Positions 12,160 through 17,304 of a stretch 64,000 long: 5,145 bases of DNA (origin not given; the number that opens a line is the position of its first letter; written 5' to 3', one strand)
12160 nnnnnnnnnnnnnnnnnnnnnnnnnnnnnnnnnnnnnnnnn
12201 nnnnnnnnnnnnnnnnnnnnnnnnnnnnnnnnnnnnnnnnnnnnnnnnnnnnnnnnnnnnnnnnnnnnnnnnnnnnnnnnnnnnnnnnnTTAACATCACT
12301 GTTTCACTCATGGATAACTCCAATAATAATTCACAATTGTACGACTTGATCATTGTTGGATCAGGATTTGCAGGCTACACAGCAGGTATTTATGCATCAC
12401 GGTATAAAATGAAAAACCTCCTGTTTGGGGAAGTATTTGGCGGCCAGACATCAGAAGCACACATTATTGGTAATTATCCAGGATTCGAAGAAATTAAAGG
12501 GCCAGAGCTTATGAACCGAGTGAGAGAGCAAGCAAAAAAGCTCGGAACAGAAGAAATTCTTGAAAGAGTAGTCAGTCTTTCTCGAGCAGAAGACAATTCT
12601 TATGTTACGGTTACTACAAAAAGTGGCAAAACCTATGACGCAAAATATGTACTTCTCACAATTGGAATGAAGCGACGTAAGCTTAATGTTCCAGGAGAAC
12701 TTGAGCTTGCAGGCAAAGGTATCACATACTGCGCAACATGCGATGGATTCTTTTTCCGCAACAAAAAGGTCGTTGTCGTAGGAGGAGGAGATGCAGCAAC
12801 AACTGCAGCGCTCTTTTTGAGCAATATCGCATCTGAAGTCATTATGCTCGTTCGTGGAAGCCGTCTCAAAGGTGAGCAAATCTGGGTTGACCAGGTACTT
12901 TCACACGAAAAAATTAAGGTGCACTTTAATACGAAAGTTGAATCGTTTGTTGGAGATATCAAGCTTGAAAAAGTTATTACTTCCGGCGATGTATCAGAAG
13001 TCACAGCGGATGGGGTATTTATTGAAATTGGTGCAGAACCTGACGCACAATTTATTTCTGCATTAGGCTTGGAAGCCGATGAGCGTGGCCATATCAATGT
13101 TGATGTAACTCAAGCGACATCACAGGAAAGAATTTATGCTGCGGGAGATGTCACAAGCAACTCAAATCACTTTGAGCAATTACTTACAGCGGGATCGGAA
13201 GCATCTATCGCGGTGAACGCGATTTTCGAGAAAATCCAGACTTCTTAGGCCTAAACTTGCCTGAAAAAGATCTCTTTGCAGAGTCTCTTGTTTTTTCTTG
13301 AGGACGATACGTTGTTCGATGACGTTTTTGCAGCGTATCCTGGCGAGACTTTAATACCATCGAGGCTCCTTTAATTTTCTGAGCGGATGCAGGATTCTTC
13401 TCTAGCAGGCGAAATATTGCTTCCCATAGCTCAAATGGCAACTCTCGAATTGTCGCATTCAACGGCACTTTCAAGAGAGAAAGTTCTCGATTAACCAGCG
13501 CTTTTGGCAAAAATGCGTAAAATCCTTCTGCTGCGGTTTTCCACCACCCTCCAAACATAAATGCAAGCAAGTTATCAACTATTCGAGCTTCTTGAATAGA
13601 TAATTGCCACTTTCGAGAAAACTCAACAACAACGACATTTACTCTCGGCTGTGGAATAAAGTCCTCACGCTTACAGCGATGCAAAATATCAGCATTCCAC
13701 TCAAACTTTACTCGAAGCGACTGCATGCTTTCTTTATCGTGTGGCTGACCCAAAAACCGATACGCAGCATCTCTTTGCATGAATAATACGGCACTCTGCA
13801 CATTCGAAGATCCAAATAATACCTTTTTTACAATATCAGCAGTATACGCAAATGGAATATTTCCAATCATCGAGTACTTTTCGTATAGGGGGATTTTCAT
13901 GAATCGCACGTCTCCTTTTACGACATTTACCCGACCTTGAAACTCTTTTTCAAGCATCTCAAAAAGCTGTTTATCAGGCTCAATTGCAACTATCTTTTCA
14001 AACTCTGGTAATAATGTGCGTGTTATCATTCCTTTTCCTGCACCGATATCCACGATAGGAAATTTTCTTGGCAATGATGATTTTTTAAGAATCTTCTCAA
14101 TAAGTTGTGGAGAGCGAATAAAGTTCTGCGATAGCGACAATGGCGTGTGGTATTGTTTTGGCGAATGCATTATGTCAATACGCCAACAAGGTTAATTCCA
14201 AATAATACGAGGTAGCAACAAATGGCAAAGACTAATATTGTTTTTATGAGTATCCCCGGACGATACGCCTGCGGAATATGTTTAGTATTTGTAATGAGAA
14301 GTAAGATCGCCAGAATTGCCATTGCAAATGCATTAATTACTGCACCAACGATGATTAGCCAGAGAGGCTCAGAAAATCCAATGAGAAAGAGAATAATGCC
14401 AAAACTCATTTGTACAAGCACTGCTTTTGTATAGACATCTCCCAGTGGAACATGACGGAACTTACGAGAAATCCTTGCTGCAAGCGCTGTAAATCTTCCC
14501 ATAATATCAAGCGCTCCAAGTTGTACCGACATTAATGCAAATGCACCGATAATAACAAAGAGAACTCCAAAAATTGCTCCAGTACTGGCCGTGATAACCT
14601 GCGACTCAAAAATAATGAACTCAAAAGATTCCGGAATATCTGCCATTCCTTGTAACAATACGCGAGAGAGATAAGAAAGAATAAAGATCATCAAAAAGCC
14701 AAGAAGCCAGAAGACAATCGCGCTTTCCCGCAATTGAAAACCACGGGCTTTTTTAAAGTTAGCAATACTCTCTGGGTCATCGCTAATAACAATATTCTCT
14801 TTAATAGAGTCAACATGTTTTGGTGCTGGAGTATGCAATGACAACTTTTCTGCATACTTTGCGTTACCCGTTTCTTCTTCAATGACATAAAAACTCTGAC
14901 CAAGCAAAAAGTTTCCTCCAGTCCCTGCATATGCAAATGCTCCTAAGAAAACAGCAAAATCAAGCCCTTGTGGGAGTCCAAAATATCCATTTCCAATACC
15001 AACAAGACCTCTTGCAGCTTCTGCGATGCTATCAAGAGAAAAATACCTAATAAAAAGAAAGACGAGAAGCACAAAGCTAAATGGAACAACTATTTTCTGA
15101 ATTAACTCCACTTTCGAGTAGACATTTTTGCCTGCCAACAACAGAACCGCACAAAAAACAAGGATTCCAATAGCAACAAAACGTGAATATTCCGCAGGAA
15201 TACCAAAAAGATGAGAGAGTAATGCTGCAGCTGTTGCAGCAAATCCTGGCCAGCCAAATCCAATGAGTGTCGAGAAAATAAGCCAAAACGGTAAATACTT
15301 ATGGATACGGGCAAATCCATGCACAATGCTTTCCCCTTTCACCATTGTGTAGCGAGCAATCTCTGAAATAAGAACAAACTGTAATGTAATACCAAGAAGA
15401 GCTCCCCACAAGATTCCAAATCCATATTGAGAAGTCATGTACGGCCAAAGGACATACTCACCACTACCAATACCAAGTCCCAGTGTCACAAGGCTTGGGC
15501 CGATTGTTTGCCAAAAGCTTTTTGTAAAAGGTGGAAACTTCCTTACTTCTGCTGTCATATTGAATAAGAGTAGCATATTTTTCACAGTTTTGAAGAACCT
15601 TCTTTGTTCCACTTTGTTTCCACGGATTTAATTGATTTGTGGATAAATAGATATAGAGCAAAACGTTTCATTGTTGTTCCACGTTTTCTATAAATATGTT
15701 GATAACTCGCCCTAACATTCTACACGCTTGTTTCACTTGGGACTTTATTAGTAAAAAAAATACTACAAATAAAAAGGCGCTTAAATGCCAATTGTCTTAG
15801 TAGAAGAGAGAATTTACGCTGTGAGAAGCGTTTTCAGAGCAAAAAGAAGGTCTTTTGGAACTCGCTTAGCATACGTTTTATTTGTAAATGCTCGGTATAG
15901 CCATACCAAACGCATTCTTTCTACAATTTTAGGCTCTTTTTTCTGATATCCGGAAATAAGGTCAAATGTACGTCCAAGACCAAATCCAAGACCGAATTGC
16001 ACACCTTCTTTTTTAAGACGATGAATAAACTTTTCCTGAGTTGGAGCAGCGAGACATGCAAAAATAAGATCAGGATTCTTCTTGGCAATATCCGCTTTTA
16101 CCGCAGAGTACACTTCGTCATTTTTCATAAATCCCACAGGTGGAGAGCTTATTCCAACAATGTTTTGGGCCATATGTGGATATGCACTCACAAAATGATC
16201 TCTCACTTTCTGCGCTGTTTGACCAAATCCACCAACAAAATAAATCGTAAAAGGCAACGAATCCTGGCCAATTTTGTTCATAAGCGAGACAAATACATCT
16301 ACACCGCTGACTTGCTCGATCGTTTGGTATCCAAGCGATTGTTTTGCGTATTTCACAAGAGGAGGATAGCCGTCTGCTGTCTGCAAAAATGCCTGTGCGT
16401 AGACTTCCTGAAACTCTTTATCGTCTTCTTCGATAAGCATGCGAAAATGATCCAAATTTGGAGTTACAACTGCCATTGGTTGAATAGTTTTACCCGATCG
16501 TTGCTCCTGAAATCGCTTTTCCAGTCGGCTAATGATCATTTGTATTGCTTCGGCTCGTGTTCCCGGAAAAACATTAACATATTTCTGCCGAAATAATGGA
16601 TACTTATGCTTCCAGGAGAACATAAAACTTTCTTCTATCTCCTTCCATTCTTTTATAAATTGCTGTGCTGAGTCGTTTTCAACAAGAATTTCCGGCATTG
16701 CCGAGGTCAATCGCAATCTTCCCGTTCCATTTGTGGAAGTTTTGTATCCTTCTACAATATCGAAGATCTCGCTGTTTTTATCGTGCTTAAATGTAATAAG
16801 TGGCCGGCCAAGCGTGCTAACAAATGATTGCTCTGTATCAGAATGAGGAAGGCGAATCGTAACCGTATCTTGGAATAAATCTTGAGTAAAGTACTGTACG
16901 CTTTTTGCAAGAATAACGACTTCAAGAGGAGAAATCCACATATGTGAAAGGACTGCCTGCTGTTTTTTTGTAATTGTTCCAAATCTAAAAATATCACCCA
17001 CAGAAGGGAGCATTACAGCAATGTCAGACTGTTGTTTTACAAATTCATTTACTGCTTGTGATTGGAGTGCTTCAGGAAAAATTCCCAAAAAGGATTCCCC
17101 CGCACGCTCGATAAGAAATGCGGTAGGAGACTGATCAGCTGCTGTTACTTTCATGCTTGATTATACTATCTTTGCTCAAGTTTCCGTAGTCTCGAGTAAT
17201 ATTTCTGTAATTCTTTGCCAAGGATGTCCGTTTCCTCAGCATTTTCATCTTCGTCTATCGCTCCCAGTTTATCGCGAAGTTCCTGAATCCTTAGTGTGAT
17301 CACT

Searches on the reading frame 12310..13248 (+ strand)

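Call 8: search_protein_families(library=pfam, proteins=[window:12310-13248:+], max_evalue=0.01)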
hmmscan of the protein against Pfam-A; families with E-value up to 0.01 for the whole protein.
window:12310-13248:+ (312 aa): 9 families
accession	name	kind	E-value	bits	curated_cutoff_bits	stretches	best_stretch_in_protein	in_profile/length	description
PF07992.20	Pyr_redox_2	-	3.3e-49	168.3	26.1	1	11-297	1-290/291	Pyridine nucleotide-disulphide oxidoreductase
PF13738.12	Pyr_redox_3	-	2.1e-18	67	30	1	85-279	102-305/305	Pyridine nucleotide-disulphide oxidoreductase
PF00070.33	Pyr_redox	-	3.1e-10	40.9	22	1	153-224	1-79/82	Pyridine nucleotide-disulphide oxidoreductase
PF01134.28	GIDA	-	4.3e-06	26.5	22.1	0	12-65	1-47/391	Glucose inhibited division protein A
PF13450.12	NAD_binding_8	-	0.00013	22.6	21.9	1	15-70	1-54/68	NAD(P)-binding Rossmann-like domain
PF00890.30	FAD_binding_2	-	0.00021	21.1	20.4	0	12-34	1-23/414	FAD binding domain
PF12831.13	FAD_oxidored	-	0.002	17.9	27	0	12-73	1-70/416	FAD dependent oxidoreductase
PF01266.30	DAO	-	0.0045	17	27.9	0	60-121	144-205/353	FAD dependent oxidoreductase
PF01946.23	Thi4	-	0.0075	16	26.2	0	11-38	18-46/235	Thi4 family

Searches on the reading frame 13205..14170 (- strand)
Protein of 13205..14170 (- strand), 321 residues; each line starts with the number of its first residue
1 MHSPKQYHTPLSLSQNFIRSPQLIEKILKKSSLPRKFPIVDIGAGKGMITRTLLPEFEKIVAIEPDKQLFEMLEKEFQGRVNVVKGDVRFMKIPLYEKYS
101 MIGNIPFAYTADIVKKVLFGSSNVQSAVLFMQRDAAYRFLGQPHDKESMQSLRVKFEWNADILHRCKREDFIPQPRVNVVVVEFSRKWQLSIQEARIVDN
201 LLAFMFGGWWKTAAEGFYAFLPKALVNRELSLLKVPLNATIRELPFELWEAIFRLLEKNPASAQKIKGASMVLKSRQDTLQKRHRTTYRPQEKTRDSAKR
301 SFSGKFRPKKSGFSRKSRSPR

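Call 8: search_protein_families(library=pfam, proteins=[window:13205-14170:-], max_evalue=0.01)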
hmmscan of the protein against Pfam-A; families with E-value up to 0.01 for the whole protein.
window:13205-14170:- (321 aa): 5 families
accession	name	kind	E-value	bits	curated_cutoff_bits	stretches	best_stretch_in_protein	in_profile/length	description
PF00398.26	RrnaAD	-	2.5e-34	119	24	1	12-257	7-262/263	Ribosomal RNA adenine dimethylase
PF13649.12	Methyltransf_25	-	0.00017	22.7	27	1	39-93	1-60/97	Methyltransferase domain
PF05219.18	DREV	-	0.001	18.7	26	1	17-76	71-135/265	DREV methyltransferase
PF08241.18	Methyltransf_11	-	0.0037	18.3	21.2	1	40-90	1-53/95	Methyltransferase domain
PF08242.18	Methyltransf_12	-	0.0073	17.5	30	0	40-85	1-48/98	Methyltransferase domain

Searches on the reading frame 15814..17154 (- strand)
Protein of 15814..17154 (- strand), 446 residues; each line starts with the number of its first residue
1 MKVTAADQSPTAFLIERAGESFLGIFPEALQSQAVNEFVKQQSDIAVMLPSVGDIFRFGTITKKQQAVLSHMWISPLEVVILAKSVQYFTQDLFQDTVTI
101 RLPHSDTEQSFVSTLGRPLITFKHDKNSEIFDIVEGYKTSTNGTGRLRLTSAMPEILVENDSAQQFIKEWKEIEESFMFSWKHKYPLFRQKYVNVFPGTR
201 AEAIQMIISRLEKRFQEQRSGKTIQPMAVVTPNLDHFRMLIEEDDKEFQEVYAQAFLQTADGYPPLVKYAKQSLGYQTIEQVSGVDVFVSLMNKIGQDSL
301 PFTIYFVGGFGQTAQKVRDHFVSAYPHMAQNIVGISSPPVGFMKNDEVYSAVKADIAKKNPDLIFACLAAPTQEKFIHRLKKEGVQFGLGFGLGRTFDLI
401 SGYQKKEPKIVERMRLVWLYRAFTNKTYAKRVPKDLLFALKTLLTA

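Call 57: search_protein_families(library=pfam, proteins=[window:15814-17154:-], max_evalue=0.001)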
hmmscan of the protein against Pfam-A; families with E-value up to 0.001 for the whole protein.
window:15814-17154:- (446 aa): 2 families
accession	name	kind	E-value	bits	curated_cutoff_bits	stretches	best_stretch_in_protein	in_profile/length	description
PF03808.19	Glyco_tran_WecG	-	7.7e-29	101.1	27.4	1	257-426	3-161/168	Glycosyl transferase WecG/TagA/CpsF family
PF01300.24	Sua5_yciO_yrdC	-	0.00055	19.9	25.1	0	42-121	41-122/178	Telomere recombination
